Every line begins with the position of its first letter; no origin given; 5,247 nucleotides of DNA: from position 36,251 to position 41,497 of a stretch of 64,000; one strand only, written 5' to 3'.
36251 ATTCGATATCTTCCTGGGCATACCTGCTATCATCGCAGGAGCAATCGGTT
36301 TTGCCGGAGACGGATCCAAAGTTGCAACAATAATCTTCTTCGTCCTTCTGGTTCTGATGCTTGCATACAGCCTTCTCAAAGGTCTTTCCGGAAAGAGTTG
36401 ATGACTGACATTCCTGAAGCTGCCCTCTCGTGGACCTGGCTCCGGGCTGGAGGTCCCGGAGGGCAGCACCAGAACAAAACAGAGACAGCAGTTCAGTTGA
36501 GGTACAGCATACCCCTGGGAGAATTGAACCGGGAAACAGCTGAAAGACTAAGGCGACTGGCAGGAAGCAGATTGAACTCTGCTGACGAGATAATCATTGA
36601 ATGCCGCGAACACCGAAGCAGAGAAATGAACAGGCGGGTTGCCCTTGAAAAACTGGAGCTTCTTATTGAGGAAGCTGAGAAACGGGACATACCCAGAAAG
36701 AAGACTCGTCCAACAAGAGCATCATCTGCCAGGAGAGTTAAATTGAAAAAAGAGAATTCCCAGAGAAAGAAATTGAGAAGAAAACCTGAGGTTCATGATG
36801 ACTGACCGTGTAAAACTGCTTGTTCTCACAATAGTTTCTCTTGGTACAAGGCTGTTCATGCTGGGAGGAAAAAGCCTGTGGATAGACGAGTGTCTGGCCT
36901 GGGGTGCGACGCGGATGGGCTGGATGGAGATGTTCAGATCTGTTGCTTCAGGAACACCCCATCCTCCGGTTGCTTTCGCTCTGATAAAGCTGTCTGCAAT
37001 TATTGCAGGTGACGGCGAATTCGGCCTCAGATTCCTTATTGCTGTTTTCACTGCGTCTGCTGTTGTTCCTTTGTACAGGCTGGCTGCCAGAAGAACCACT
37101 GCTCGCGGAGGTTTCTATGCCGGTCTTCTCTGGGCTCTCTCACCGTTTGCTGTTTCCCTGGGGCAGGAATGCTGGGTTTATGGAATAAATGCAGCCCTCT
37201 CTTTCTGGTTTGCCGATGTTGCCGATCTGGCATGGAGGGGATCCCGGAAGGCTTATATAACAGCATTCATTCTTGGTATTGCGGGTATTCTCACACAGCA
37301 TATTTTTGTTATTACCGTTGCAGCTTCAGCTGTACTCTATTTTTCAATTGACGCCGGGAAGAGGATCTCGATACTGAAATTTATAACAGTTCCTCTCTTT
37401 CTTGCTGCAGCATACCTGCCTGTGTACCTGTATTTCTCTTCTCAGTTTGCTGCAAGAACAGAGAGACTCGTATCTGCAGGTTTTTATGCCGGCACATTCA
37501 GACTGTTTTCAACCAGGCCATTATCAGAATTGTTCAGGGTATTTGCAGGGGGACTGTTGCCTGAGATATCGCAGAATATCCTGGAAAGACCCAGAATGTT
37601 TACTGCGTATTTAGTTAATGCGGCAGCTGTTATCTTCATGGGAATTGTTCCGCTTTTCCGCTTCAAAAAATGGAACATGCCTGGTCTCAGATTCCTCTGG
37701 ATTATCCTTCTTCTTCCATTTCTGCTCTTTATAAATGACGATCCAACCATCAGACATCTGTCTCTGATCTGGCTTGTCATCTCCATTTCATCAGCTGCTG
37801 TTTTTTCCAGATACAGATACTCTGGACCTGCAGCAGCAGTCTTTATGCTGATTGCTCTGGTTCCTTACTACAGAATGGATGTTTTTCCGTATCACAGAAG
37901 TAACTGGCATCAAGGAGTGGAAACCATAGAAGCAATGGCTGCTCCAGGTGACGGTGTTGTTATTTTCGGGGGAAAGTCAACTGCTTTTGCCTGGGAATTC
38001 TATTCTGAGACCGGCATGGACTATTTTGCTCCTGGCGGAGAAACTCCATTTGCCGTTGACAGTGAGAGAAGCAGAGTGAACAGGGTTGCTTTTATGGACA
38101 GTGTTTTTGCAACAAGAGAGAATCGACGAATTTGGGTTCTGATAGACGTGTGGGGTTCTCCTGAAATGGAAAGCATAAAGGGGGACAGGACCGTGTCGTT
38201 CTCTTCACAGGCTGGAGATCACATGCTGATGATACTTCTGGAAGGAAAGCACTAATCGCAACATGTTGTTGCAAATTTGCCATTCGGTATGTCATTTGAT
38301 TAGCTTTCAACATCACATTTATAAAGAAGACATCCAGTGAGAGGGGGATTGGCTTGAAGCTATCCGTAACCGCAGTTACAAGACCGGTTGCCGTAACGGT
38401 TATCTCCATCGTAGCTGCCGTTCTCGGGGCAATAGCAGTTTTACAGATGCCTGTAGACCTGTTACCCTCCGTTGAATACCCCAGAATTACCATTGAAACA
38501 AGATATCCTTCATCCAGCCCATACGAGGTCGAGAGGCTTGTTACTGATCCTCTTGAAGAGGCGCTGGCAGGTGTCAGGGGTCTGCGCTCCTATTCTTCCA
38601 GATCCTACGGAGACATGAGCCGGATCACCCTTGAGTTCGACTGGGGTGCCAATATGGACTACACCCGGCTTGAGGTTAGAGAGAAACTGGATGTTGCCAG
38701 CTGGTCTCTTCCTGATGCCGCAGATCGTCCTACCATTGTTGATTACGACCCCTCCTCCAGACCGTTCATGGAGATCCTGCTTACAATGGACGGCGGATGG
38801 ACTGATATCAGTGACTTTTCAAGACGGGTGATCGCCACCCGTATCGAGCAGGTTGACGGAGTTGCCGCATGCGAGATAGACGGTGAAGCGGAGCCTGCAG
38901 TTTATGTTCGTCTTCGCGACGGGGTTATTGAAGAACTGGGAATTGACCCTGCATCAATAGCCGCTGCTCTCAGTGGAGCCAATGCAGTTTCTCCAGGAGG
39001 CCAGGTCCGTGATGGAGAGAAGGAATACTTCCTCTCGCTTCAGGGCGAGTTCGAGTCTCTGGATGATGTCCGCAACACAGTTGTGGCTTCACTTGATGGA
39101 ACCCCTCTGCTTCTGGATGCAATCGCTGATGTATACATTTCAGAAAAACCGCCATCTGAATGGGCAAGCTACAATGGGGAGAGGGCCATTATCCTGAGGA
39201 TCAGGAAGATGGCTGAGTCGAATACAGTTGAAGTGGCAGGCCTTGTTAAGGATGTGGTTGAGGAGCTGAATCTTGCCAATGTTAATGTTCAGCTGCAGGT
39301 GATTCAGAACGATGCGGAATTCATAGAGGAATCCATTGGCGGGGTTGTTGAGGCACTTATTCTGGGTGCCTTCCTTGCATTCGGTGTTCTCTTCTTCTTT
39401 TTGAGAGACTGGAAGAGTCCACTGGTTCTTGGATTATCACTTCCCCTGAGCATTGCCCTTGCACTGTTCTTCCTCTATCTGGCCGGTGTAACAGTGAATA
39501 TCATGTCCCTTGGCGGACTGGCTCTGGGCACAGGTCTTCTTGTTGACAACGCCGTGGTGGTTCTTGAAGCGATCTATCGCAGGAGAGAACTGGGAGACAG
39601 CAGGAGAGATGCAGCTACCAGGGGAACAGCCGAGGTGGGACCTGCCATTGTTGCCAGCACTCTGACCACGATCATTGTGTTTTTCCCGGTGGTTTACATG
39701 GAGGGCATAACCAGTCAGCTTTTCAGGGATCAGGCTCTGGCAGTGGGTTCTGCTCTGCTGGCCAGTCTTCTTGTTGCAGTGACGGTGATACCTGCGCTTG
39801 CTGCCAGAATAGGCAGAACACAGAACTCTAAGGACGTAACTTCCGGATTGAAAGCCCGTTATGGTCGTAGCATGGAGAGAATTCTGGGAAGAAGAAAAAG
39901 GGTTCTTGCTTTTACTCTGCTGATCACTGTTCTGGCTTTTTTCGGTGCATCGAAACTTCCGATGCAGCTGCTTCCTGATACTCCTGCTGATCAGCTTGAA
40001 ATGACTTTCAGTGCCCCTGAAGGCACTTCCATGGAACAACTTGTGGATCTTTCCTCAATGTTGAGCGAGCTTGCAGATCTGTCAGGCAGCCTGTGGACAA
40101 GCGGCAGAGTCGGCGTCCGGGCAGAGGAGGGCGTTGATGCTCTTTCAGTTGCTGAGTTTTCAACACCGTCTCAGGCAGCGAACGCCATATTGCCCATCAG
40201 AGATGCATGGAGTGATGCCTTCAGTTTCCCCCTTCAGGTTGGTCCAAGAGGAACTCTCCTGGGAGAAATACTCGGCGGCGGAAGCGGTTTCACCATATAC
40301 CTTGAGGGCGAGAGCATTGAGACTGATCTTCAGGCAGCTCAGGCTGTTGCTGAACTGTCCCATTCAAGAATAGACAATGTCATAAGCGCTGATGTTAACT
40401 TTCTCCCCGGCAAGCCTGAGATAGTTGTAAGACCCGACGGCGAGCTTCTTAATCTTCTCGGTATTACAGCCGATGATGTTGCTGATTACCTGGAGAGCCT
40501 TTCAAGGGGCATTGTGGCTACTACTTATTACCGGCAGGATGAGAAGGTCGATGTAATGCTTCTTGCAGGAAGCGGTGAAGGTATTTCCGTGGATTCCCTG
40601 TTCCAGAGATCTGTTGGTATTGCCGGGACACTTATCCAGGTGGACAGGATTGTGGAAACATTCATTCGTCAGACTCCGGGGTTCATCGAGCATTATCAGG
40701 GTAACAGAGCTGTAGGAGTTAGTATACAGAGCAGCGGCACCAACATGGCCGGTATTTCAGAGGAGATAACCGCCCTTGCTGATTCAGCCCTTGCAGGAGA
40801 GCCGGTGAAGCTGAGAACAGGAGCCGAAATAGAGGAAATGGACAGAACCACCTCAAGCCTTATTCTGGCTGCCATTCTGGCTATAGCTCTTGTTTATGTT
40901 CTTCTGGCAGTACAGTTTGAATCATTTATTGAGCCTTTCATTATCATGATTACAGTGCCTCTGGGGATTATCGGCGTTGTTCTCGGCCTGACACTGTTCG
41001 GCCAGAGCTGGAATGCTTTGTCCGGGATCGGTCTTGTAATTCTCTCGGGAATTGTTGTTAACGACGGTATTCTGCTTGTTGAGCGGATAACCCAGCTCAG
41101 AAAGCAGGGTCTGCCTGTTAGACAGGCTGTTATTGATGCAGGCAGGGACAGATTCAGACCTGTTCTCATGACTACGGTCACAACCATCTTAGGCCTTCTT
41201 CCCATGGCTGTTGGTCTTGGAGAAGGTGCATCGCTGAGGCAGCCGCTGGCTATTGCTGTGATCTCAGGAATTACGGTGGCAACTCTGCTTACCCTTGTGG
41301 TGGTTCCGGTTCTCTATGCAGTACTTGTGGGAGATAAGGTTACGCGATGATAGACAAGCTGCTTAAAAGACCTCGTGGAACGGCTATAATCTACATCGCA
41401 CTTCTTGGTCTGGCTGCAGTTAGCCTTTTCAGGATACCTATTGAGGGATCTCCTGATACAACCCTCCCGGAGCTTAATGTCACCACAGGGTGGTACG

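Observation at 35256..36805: Uncharacterised tail-anchored zinc-ribbon protein translationally coupled to the ribosome-rescue factor ArfB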

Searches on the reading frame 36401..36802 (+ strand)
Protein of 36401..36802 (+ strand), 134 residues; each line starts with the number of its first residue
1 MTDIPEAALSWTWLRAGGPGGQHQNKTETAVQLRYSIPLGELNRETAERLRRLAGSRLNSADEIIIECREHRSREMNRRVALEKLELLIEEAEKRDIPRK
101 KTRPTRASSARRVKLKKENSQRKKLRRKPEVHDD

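Call 3: search_protein_families(library=pfam, proteins=[window:36401-36802:+], max_evalue=1)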
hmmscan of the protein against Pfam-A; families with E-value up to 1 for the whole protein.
window:36401-36802:+ (134 aa): 2 families
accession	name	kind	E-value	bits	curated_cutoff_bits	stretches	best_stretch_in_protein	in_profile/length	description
PF00472.26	RF-1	-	1.5e-19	70.5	35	1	3-126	6-116/116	RF-1 domain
PF10213.14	MRP-S28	-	2e-06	28.7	22.3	1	23-111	23-114/127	Mitochondrial ribosomal subunit protein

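Call 4: search_protein_families(library=ncbifam, proteins=[window:36401-36802:+], max_evalue=1)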
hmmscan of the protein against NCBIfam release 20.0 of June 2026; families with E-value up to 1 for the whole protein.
window:36401-36802:+ (134 aa): 5 families
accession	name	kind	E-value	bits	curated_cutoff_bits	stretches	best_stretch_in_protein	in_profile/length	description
NF006718.0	PRK09256.1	equivalog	2.7e-36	124.3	100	1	3-130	11-138/140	alternative ribosome rescue aminoacyl-tRNA hydrolase ArfB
TIGR00020.2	prfB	exception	1.3e-10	40.9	370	1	3-98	223-294/353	peptide chain release factor 2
NF001859.2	PRK00591.1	equivalog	3.5e-08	32.9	400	1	3-107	210-292/347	peptide chain release factor 1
TIGR03072.1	release_prfH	equivalog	1.8e-07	30.9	166.65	1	8-33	107-132/200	peptide chain release factor H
TIGR00019.1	prfA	equivalog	3.8e-06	26.1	423.25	1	3-34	218-249/361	peptide chain release factor 1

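Call 51: find_homologous_proteins(query=window:36401-36802:+, max_evalue=1e-10)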
Query window:36401-36802:+ (134 aa): 97 proteins with E <= 1e-10 among 321 candidates.
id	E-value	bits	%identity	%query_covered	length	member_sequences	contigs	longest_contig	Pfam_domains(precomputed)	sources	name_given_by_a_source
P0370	5.1e-71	255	92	98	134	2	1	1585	PF00472.27,PF10213.15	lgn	-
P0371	4.3e-57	210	75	100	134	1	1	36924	PF00472.27,PF10213.15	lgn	-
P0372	4.1e-50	187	73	98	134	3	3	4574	PF00472.27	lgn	-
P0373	1.1e-49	186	70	99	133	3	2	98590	PF00472.27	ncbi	-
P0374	8.3e-48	180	66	99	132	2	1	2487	PF00472.27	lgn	-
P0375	3.0e-47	178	69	96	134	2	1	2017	PF00472.27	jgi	jgi:ribosome-associated protein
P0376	2.2e-46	175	68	96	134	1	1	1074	PF00472.27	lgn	-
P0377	1.4e-45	173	67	95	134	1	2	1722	PF00472.27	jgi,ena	-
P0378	2.9e-45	172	64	99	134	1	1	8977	PF00472.27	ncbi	-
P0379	4.6e-45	171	68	95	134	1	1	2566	PF00472.27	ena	-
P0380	6.2e-45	171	64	99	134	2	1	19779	PF00472.27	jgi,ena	-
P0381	2.1e-44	169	64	97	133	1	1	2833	PF00472.27,PF10213.15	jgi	-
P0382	4.0e-44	168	67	95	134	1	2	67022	PF00472.27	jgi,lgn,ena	-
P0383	2.4e-43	165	59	100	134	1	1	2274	PF00472.27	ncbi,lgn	-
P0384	2.9e-43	165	60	100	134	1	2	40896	PF00472.27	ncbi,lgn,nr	ncbi:hypothetical protein CSA37_05810 [Candidatus Fermentibacteria bacterium]|nr:MAG: hypothetical p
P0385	4.8e-42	161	63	98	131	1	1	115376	PF00472.27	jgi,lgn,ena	-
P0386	9.1e-42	160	62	98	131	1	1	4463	PF00472.27,PF10213.15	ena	-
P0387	9.3e-42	160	64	96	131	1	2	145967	PF00472.27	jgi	jgi:ribosome-associated protein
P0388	1.4e-41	160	63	96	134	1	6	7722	PF00472.27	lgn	-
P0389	1.4e-41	160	64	96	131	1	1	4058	PF00472.27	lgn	-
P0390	2.5e-41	159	62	96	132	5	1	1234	PF00472.27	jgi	jgi:ribosome-associated protein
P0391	3.7e-41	158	63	96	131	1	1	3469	PF00472.27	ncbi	-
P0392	6.3e-41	158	61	98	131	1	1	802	PF00472.27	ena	-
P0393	1.4e-40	157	63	98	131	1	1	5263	PF00472.27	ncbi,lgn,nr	ncbi:MAG: alternative ribosome rescue aminoacyl-tRNA hydrolase ArfB [Candidatus Fermentibacteria bac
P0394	1.9e-40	156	61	98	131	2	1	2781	PF00472.27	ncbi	-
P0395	2.5e-40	156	61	98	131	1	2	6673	PF00472.27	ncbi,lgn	-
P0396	2.6e-40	156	60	96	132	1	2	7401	PF00472.27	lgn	-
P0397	2.7e-40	156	60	96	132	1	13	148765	PF00472.27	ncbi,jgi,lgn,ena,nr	ncbi:MAG TPA: alternative ribosome rescue aminoacyl-tRNA hydrolase ArfB [Candidatus Sabulitectum sp.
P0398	5.4e-40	155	63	96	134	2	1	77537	PF00472.27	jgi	-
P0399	5.5e-40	155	61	98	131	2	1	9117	PF00472.27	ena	-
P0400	6.3e-40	154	60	98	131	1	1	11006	PF00472.27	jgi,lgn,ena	-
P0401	7.0e-40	154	60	98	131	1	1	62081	PF00472.27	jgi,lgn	jgi:ribosome-associated protein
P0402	8.1e-40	154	61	98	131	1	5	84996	PF00472.27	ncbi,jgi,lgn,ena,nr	ncbi:aminoacyl-tRNA hydrolase [Candidatus Fermentibacteria bacterium]|jgi:ribosome-associated protei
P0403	8.8e-40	154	60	98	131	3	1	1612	PF00472.27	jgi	-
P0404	1.0e-39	154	61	98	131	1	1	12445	PF00472.27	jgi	-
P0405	1.2e-39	153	62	98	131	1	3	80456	PF00472.27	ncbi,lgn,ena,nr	ncbi:MAG: aminoacyl-tRNA hydrolase [Candidatus Sabulitectum sp.]|nr:aminoacyl-tRNA hydrolase [Candid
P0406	3.1e-39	152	63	98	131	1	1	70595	PF00472.27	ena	-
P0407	3.9e-39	152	59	98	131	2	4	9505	PF00472.27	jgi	jgi:ribosome-associated protein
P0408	7.0e-39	151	61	98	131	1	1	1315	PF00472.27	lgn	-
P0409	9.8e-39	151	60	98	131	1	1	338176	PF00472.27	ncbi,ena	-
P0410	1.5e-38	150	62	98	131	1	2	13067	PF00472.27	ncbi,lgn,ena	-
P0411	2.0e-38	150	62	98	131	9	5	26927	PF00472.27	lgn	-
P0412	2.1e-37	146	60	96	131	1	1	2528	PF00472.27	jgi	-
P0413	2.7e-37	146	61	98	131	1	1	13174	PF00472.27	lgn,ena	-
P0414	3.6e-37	146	61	96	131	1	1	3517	PF00472.27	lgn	-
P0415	3.7e-37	145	60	98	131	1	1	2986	PF00472.27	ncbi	-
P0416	4.2e-37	145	62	90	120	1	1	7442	PF00472.27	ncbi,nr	ncbi:MAG: aminoacyl-tRNA hydrolase, partial [Candidatus Fermentibacteraceae bacterium]|nr:aminoacyl-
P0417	4.5e-37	145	61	96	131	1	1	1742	PF00472.27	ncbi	-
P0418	5.2e-37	145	59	96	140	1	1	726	PF00472.27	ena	-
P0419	1.2e-36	144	58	98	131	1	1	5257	PF00472.27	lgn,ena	-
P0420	2.8e-36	143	59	98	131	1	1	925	PF00472.27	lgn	-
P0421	4.7e-36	142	59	98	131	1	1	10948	PF00472.27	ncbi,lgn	-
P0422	5.0e-36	142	59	98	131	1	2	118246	PF00472.27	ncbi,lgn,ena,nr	ncbi:MAG: aminoacyl-tRNA hydrolase [Candidatus Sabulitectum sp.]|nr:aminoacyl-tRNA hydrolase [Candid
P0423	3.4e-35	139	57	96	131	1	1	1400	PF00472.27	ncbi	-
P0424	8.7e-35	138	59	96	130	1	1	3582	PF00472.27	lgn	-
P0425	5.3e-24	103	51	93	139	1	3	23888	PF00472.27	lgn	-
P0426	5.9e-24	103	51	96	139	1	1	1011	PF00472.27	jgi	jgi:ribosome-associated protein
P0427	3.2e-23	101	46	90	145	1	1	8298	PF00472.27,PF10213.15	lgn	-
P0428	9.1e-23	99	70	52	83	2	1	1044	PF00472.27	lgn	-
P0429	1.3e-22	99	48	93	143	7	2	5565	PF00472.27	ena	-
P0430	1.4e-22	98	48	94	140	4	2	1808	PF00472.27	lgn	-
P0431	3.3e-22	97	48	93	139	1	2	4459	PF00472.27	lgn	-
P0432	1.3e-21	95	46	96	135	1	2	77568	PF00472.27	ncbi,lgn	ncbi:MAG: alternative ribosome rescue aminoacyl-tRNA hydrolase ArfB [Wenzhouxiangellaceae bacterium]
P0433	1.5e-21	95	47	96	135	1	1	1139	PF00472.27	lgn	-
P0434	4.5e-21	94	46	85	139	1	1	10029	PF00472.27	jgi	-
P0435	1.9e-20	92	44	94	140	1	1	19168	PF00472.27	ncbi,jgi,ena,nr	ncbi:MAG TPA: alternative ribosome rescue aminoacyl-tRNA hydrolase ArfB [Methylocella sp.]|nr:altern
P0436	3.1e-20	91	40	94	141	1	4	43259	PF00472.27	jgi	jgi:ribosome-associated protein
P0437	3.2e-20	91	40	94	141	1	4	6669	PF00472.27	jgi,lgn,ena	jgi:ribosome-associated protein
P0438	7.6e-20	90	43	93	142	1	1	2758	PF00472.27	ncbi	-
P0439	1.0e-19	89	49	92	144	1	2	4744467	PF00472.27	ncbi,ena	-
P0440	1.0e-19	89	45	95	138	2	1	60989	PF00472.27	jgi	jgi:ribosome-associated protein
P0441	1.6e-19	89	48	92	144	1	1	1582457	PF00472.27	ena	-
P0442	1.8e-19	88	45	98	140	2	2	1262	PF00472.27,PF10213.15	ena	-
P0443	3.1e-19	88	48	92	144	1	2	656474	PF00472.27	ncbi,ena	-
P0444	3.9e-19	87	47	95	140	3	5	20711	PF00472.27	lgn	-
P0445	4.2e-19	87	48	95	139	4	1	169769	PF00472.27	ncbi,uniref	ncbi:MAG: alternative ribosome rescue aminoacyl-tRNA hydrolase ArfB [Pikeienuella sp.]|uniref:altern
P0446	6.0e-19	87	48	92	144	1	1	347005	PF00472.27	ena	-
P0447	8.8e-19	86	46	91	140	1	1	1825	PF00472.27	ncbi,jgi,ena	jgi:ribosome-associated protein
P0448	1.0e-18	86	47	92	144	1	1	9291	PF00472.27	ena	-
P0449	1.1e-18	86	45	95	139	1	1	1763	PF00472.27,PF10213.15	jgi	jgi:ribosome-associated protein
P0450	3.8e-18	84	46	98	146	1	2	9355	PF00472.27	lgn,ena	-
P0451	4.4e-18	84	44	97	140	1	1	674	PF00472.27,PF10213.15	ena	-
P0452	5.8e-18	84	45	96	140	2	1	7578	PF00472.27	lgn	-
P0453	7.5e-18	83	47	92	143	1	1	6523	PF00472.27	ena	-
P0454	7.2e-17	80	38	93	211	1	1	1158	PF00472.27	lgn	-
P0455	7.3e-17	80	43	92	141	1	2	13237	PF00472.27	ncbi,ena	-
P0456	2.2e-16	78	43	90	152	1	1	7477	PF00472.27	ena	-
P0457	2.2e-16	78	44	97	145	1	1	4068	PF00472.27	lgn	-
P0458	4.0e-16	78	45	93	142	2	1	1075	PF00472.27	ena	-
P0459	5.3e-16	77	40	93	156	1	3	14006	PF00472.27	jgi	jgi:ribosome-associated protein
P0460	1.1e-15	76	44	88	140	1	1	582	PF00472.27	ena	-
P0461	2.0e-15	75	41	91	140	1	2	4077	PF00472.27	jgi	-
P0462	9.9e-13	67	41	90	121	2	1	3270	PF00472.27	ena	-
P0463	3.8e-12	65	38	88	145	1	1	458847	PF00472.27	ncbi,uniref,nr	ncbi:aminoacyl-tRNA hydrolase [Oceanidesulfovibrio indonesiensis]|uniref:Aminoacyl-tRNA hydrolase n=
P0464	7.8e-12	64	43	78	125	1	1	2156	PF00472.27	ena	-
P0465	2.7e-11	62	37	94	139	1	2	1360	PF00472.27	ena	-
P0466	4.0e-11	61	37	93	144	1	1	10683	PF00472.27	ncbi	-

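Call 52: find_encoding_contigs(protein=P0425, flank=5000, max_places=2)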
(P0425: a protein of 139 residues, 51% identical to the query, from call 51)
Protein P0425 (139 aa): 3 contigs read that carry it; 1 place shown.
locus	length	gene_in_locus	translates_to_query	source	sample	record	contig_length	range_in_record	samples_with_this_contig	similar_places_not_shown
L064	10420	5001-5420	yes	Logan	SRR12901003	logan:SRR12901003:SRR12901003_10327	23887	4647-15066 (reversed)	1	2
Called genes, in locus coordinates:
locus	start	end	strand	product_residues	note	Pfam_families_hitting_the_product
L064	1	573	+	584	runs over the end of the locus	PF00515:TPR_1 (weak), PF13371:TPR_9 (weak), PF13424:TPR_12 (weak), PF13432:TPR_16 (weak), PF13414:TPR_11 (weak), PF14559:TPR_19 (weak), PF00515:TPR_1 (weak), PF13424:TPR_12 (weak), +5 more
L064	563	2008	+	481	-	-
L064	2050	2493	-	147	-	PF00582:Usp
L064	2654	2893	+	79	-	-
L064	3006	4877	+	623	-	PF00128:Alpha-amylase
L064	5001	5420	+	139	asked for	PF00472:RF-1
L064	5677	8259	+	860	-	PF07690:MFS_1 (weak), PF01564:Spermine_synth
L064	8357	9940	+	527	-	PF00009:GTP_EFTU, PF01926:MMR_HSR1 (weak), PF22042:EF-G_D2, PF03144:GTP_EFTU_D2, PF16658:RF3_C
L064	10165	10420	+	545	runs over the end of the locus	PF01368:DHH, PF00571:CBS, PF07085:DRTGG, PF02833:DHHA2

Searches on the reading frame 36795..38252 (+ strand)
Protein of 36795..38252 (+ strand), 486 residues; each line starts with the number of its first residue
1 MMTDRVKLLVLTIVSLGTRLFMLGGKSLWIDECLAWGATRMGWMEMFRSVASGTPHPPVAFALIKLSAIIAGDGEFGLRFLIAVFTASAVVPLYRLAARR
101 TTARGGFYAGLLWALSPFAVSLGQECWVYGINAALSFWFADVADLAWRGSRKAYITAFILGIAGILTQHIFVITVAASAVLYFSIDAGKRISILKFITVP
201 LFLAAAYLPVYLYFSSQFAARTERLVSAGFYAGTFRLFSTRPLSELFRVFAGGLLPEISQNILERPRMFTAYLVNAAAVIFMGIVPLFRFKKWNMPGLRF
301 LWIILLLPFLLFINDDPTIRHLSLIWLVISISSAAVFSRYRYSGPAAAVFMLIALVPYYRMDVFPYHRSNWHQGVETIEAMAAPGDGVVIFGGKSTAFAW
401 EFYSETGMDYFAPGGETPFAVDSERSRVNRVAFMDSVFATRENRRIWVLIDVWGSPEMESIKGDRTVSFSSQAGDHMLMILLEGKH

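Call 3: search_protein_families(library=pfam, proteins=[window:36795-38252:+], max_evalue=1)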
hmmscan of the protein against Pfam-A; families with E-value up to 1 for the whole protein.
window:36795-38252:+ (486 aa): 2 families
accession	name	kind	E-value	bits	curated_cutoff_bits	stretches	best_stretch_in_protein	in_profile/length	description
PF13231.12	PMT_2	-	2e-09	38.3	26.1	1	56-200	2-145/160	Dolichyl-phosphate-mannose-protein mannosyltransferase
PF13964.12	Kelch_6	-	0.16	12.4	25.3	1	381-404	7-34/50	Kelch motif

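Call 4: search_protein_families(library=ncbifam, proteins=[window:36795-38252:+], max_evalue=1)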
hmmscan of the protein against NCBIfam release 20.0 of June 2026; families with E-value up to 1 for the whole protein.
window:36795-38252:+ (486 aa): 1 family
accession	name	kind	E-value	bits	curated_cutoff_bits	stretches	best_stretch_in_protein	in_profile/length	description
NF007878.0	PRK10582.1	equivalog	0.48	10.6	144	1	146-194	10-59/109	cytochrome o ubiquinol oxidase subunit IV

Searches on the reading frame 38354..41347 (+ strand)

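Call 63: search_protein_families(library=pfam, proteins=[window:38354-41347:+], max_evalue=0.0001)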
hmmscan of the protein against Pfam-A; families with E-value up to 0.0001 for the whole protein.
window:38354-41347:+ (998 aa): 2 families
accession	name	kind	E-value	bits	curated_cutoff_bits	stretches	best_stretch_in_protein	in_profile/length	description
PF00873.25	ACR_tran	-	1.1e-202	676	28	1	6-991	4-1020/1021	AcrB/AcrD/AcrF family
PF03176.21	MMPL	-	7e-18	65.1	20.5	2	288-502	100-321/333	MMPL family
